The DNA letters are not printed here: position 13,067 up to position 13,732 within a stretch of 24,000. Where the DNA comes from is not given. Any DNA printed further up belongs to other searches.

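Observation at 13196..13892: Single cassette carrying a translationally coupled pair: 121-aa beta-rich protein plus 88-aa two-TM protein, no recognisable family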

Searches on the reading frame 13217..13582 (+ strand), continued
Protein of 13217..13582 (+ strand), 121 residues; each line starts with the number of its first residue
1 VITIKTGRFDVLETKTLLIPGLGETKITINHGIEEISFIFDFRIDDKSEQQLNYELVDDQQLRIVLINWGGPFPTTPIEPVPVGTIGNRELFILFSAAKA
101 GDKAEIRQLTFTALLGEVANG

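Call 52: get_annotated_region(hit=H2, flank=4000)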
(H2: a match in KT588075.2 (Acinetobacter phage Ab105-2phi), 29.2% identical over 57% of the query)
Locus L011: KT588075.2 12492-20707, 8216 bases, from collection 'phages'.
description: Acinetobacter phage Ab105-2phi, complete genome.
organism: Acinetobacter phage Ab105-2phi (NCBI taxid 1718841)
taxonomy: Viruses; Duplodnaviria; Heunggongvirae; Uroviricota; Caudoviricetes; Vieuvirus
host: Acinetobacter baumannii Ab105; source: -; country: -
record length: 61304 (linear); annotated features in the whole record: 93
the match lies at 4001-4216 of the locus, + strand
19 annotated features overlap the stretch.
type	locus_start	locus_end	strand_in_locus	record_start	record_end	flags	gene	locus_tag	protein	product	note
CDS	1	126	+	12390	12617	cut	-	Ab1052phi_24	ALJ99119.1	integrase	ORF24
CDS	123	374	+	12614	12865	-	-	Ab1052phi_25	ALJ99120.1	DnaB-like helicase protein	ORF25; DnaB-like helicase C terminal domain protein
CDS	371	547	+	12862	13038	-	-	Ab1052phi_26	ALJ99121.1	hypothetical protein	ORF26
CDS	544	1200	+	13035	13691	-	-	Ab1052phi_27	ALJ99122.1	methyltransferase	ORF27; methyltransferase (SAM or AdoMet-MTase)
CDS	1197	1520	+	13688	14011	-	-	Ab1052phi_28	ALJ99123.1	hypothetical protein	ORF28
CDS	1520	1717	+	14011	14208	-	-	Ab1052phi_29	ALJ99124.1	hypothetical protein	ORF29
CDS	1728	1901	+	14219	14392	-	-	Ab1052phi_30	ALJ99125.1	putative DnaJ-class molecular chaperone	ORF30; DnaJ-class molecular chaperone with C-terminal Zn finger domain, putative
CDS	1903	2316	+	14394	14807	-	-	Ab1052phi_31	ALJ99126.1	hypothetical protein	ORF31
CDS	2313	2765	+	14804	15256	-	-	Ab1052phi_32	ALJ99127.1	hypothetical protein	ORF32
CDS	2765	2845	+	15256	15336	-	-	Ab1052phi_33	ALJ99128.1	hypothetical protein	ORF33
CDS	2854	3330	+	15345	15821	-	-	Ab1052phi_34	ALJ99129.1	hypothetical protein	ORF34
CDS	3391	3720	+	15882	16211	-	-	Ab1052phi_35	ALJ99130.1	hypothetical protein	ORF35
CDS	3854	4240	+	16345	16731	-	-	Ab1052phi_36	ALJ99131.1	hypothetical protein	ORF36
CDS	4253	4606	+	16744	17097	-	-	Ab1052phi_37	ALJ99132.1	hypothetical protein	ORF37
CDS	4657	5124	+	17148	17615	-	-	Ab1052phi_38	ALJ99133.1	hypothetical protein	ORF38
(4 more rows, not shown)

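Call 55: search_protein_families(library=phrogs, proteins=[L011:2854-3327:+, L011:3391-3717:+, L011:3854-4237:+, L011:4253-4603:+, L011:4657-5121:+, L011:5093-5731:+, L011:5794-6348:+], max_evalue=0.01)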
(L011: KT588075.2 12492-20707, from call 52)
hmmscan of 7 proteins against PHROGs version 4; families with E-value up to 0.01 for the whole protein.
L011:2854-3327:+ (158 aa): 1 family
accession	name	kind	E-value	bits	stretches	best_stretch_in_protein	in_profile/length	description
phrog_79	-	transcription regulation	2.6e-33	115.9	1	1-156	5-145/156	anti-termination protein Q-like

L011:3391-3717:+ (109 aa): 1 family
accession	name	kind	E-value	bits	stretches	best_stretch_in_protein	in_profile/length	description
phrog_38421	-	unknown function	1.4e-68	229.6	1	1-109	17-125/125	-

L011:3854-4237:+ (128 aa): 2 families
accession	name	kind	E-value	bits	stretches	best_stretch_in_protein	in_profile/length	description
phrog_32866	-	unknown function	4.5e-74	247.5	1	1-128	2-129/129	-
phrog_35122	-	unknown function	0.0021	19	1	41-114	32-109/128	-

L011:4253-4603:+ (117 aa): 1 family
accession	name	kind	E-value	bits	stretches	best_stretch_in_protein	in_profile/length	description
phrog_36060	-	unknown function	0.0089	17.5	0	72-99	42-68/95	-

L011:4657-5121:+ (155 aa): 5 families
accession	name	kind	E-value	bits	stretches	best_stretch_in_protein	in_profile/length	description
phrog_503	-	unknown function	1.9e-54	184.3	1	1-155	1-144/144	-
phrog_12476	-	unknown function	3.7e-25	88.6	1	61-155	2-85/85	-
phrog_4538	-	unknown function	1.4e-05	25.2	1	35-78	234-277/447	-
phrog_559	-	DNA, RNA and nucleotide metabolism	7.5e-05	22.7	1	25-112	301-395/607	HNH endonuclease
phrog_9084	-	DNA, RNA and nucleotide metabolism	0.001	20.2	1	26-78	57-110/187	homing endonuclease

L011:5093-5731:+ (213 aa): 2 families
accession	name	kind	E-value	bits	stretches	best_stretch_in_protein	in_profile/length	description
phrog_513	-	integration and excision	2.3e-102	341.8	1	3-212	2-205/208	transposase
phrog_18648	-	unknown function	3.6e-43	146.6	1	127-212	1-86/87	-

L011:5794-6348:+ (185 aa): 3 families
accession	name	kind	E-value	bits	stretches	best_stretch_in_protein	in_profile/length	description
phrog_35993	-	unknown function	1.9e-62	208.9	1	1-98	1-98/100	-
phrog_546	-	unknown function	5.8e-55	186.7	1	1-157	1-151/162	-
phrog_35676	-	unknown function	2.1e-54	182.9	1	103-185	1-83/83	-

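Call 56: search_protein_families(library=pfam, proteins=[L011:2854-3327:+, L011:3391-3717:+, L011:3854-4237:+, L011:4253-4603:+, L011:4657-5121:+, L011:5093-5731:+, L011:5794-6348:+], max_evalue=0.1)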
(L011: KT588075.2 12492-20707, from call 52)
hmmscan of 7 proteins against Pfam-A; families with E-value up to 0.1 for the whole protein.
L011:2854-3327:+ (158 aa): 1 family
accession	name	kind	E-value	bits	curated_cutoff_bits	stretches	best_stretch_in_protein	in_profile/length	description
PF06530.18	Phage_antitermQ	-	0.00044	20.6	26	1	78-151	44-113/118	Phage antitermination protein Q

L011:3391-3717:+ (109 aa): 0 families

L011:3854-4237:+ (128 aa): 1 family
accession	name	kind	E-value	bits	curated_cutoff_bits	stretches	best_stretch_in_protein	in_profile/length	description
PF21732.2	DUF6864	-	1.6e-24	86.4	27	1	21-127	3-113/114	Domain of unknown function (DUF6864)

L011:4253-4603:+ (117 aa): 0 families

L011:4657-5121:+ (155 aa): 1 family
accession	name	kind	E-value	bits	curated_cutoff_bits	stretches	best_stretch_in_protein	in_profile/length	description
PF00515.34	TPR_1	-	0.079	13.3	27.8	0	31-43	17-29/34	Tetratricopeptide repeat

L011:5093-5731:+ (213 aa): 1 family
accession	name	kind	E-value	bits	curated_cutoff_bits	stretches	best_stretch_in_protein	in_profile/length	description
PF18894.6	PhageMetallopep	-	3.5e-36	124.7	23.7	1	32-192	2-133/134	Putative phage metallopeptidase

L011:5794-6348:+ (185 aa): 3 families
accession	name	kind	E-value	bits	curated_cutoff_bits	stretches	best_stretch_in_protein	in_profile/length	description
PF10045.14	DUF2280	-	4.6e-33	113.9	24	1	1-100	1-99/103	Uncharacterized conserved protein (DUF2280)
PF14165.11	YtzH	-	0.026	15.3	27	1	86-120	6-40/86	YtzH-like protein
PF15400.11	TEX33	-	0.038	14.8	27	1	19-54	71-105/138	Testis-expressed sequence 33 protein family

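Call 62: find_encoding_contigs(protein=P0001, flank=10000, max_places=3)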
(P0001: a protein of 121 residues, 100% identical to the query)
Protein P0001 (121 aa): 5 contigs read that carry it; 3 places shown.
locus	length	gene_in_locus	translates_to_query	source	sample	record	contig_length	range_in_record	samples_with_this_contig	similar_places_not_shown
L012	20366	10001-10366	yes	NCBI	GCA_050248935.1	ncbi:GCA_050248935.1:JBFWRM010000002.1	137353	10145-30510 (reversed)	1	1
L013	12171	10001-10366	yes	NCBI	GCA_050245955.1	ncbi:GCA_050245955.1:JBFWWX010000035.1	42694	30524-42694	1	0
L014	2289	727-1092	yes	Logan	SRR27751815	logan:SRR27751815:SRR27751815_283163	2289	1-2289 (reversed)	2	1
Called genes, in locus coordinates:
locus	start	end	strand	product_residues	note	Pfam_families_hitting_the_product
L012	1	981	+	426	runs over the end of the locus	PF08245:Mur_ligase_M, PF02875:Mur_ligase_C, PF27239:FOL3_C (faint)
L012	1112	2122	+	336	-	PF05036:SPOR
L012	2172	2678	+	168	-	PF02674:Colicin_V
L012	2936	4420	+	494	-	PF13522:GATase_6, PF13537:GATase_7, PF00156:Pribosyltran (weak)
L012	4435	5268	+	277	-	PF04305:DUF455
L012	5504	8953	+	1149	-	PF13360:PQQ_2 (weak)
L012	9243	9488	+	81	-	-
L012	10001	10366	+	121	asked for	PF21732:DUF6864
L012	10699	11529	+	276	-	PF10137:CAP12-PCTIR_TIR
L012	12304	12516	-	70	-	PF15919:HicB_lk_antitox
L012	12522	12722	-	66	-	PF07927:HicA_toxin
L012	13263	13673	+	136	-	PF00903:Glyoxalase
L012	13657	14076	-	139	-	PF06108:DUF952 (weak)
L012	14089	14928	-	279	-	-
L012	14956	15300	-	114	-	PF02452:PemK_toxin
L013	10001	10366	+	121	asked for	PF21732:DUF6864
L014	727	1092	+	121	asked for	PF21732:DUF6864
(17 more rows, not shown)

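Call 66: search_dna_similar(query=L011:3854-4237:+, collection=phages, mode=protein, max_evalue=0.01, max_rows=40, rows=spread)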
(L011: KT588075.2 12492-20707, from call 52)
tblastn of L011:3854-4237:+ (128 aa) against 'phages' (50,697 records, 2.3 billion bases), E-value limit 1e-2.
Records with a match: 2; places in all: 2; records where one place covers at least 80% of the query: 2.
Best place of each record, by identity: >=99% 2.
By first word of the organism name: Acinetobacter 2.
By host as written in the record: Acinetobacter baumannii Ab404_GEIH-2010 1; Acinetobacter baumannii Ab105 1.
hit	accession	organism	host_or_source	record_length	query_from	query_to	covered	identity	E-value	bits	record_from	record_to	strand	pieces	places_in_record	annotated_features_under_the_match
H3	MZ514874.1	Acinetobacter phage Ab105-2phideltaCI404ad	Acinetobacter baumannii Ab404_GEIH-2010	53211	1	128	100%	100.0%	1e-78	257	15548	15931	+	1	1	hypothetical protein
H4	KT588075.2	Acinetobacter phage Ab105-2phi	Acinetobacter baumannii Ab105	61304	1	128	100%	100.0%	1e-78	257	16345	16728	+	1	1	hypothetical protein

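Call 70: search_solved_structures(query=A3, max_evalue=10)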
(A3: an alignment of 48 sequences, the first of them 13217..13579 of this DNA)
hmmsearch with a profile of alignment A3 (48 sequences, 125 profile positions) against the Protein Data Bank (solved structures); distinct sequences matched with E-value up to 10: 0.

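Call 72: search_protein_families(library=padloc, proteins=[L009:6289-6969:+, L009:8306-9793:+], max_evalue=0.001)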
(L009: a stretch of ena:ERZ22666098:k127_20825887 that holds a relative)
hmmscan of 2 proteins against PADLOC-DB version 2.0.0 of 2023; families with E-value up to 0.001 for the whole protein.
L009:6289-6969:+ (227 aa): 0 families

L009:8306-9793:+ (496 aa): 73 families (the best 25 are shown)
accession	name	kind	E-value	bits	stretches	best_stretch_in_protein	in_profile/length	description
PDLC03766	Drt9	-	6.5e-198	656.5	1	6-494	4-487/488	DRT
PDLC01136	RT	-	2.1e-32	110.6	1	67-262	36-231/263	RT (reverse transcriptase)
PDLC03754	RT_UG17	-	1.7e-29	100.9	1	61-454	36-383/429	DRT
PDLC03764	RT_UG26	-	1.6e-25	87.7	1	74-326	43-292/398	DRT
PDLC03757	Drt2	-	9.3e-25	85.6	2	199-326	279-402/502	DRT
PDLC03768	Drt3a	-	8.8e-24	82.7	1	45-419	60-355/411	DRT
PDLC03759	RT_UG21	-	9e-22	75.5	1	67-278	34-262/503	DRT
PDLC01607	RT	-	2.2e-20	71.5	1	95-305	1-160/161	"CAS-I,CAS-II,CAS-III,CAS-IV,CAS-V,CAS-VI; acquisition_associated"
PDLC02063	Cas1_IIIb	-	1.4e-19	68.1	1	82-264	55-245/617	-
PDLC03760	RT_UG22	-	1.6e-19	68.3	1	66-277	36-236/476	DRT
PDLC03756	RT_UG19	-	1.7e-18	65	1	73-278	44-272/562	DRT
PDLC02941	RT_II-A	-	4.3e-16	57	1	94-279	45-224/309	-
PDLC02173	Drt2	-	5.9e-16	56.6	2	204-325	226-347/425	-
PDLC02174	Drt3a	-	1.4e-15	55.5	1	155-417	104-349/403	-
PDLC02939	RT_II-A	-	4.6e-15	53.9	1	95-278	34-219/304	-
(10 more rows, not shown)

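Call 73: search_protein_families(library=pfam, proteins=[L009:6289-6969:+], max_evalue=0.01)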
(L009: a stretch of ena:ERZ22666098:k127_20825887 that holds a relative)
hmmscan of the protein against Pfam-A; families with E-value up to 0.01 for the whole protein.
L009:6289-6969:+ (227 aa): 0 families

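Call 74: find_encoding_contigs(protein=P0020, flank=6000, max_places=2)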
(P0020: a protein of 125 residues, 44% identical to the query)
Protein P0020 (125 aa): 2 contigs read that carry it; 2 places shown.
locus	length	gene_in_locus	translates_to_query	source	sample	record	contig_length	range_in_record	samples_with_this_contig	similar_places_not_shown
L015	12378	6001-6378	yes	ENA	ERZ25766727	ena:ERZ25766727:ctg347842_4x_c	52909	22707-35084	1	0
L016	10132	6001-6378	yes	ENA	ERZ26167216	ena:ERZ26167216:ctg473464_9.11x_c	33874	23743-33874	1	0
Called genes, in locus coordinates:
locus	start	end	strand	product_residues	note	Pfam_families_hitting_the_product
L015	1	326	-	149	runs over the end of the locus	PF19044:P-loop_TraG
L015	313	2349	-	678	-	PF01935:DUF87 (weak), PF19044:P-loop_TraG (weak)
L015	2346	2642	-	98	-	PF05101:VirB3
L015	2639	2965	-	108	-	PF04956:TrbC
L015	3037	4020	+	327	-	PF02899:Phage_int_SAM_1 (weak), PF00589:Phage_integrase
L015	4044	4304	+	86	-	-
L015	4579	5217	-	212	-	PF24838:8xMP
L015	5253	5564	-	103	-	PF01442:Apolipoprotein (faint)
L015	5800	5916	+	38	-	-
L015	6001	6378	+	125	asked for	PF21732:DUF6864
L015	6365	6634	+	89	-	-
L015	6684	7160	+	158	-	PF21984:DnaD_N, PF13730:HTH_36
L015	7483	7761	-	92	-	-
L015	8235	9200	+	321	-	-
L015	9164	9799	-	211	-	-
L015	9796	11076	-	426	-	PF02384:N6_Mtase, PF05175:MTS (weak)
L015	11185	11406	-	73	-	PF20605:Antitox_RHH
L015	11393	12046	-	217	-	PF10609:ParA (faint), PF13614:AAA_31 (weak), PF01656:CbiA, PF09140:MipZ (faint)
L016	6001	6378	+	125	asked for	PF21732:DUF6864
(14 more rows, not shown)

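Call 75: find_encoding_contigs(protein=P0052, flank=6000, max_places=2)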
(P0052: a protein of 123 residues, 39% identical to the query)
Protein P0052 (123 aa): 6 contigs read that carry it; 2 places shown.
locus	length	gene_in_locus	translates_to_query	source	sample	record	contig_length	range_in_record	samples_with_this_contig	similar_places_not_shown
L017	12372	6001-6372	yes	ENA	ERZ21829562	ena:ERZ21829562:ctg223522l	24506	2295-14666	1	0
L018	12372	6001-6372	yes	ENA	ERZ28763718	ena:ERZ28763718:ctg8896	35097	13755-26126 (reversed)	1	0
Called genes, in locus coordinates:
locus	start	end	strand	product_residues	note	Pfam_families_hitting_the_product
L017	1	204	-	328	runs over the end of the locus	PF22590:Cas3-like_C_2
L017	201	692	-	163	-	-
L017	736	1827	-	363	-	PF18019:Cas3_HD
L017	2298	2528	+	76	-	PF04255:DUF433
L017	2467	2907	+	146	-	PF18480:DUF5615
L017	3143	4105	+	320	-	-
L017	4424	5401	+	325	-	PF13737:DDE_Tnp_1_5, PF01609:DDE_Tnp_1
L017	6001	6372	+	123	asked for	PF21732:DUF6864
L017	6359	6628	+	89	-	-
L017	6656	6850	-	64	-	-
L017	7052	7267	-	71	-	-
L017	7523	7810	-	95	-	-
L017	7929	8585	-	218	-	-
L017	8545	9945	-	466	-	-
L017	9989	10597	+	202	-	-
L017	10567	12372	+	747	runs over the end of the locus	PF13737:DDE_Tnp_1_5, PF01609:DDE_Tnp_1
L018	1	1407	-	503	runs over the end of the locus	PF23914:TPR_CcmH_CycH (faint), PF14561:TPR_20 (faint), PF13431:TPR_17 (faint), PF00515:TPR_1 (faint), PF07719:TPR_2 (faint), PF13181:TPR_8 (faint)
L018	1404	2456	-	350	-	PF00069:Pkinase, PF07714:PK_Tyr_Ser-Thr (weak)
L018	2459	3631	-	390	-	PF02661:Fic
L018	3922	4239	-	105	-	PF02371:Transposase_20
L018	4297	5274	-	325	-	PF13737:DDE_Tnp_1_5, PF01609:DDE_Tnp_1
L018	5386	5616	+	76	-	PF13384:HTH_23 (weak), PF13936:HTH_38 (weak)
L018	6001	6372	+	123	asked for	PF21732:DUF6864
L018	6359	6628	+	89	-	-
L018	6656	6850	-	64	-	-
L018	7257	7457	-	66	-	-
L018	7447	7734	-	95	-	-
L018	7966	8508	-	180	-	-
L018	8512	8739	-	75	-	-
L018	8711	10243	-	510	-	PF13701:DDE_Tnp_1_4, PF01609:DDE_Tnp_1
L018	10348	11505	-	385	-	PF08238:Sel1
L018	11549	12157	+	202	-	-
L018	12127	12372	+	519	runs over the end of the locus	-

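Call 76: find_encoding_contigs(protein=P0053, flank=6000, max_places=2)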
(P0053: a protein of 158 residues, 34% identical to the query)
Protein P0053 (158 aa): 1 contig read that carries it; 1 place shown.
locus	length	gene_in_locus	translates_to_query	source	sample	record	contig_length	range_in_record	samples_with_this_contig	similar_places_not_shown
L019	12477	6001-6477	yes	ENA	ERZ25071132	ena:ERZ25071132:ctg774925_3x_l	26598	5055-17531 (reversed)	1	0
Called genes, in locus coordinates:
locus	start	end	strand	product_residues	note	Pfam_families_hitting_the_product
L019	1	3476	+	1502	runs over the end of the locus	PF22726:NCAB2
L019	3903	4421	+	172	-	PF10083:DUF2321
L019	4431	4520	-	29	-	-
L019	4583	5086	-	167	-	-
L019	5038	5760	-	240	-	PF13610:DDE_Tnp_IS240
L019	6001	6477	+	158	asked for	PF21732:DUF6864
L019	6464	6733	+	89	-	-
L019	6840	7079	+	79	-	-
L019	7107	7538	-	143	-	-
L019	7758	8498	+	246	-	PF12686:DUF3800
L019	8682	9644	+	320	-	-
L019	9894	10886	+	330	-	PF28093:STM3845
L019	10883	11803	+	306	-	PF00078:RVT_1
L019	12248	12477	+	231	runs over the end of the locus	-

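Call 92: search_dna_similar(query=P0020, collection=plasmids, mode=protein, max_evalue=0.1, max_rows=20)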
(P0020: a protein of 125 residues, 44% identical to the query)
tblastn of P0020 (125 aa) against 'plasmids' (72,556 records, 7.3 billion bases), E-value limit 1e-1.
Records with a match: 1; places in all: 1; records where one place covers at least 80% of the query: 1.
Best place of each record, by identity: <60% 1.
By first word of the organism name: Pantoea 1.
By predicted mobility (MOB-suite, as given by PLSDB): non-mobilizable 1.
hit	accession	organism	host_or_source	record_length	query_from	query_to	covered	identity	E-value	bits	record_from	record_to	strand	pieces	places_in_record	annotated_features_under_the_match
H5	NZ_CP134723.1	Pantoea agglomerans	Allium cepa,cell culture,bulb ...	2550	2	113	90%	26.8%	3e-4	45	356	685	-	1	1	DUF6864 domain-containing function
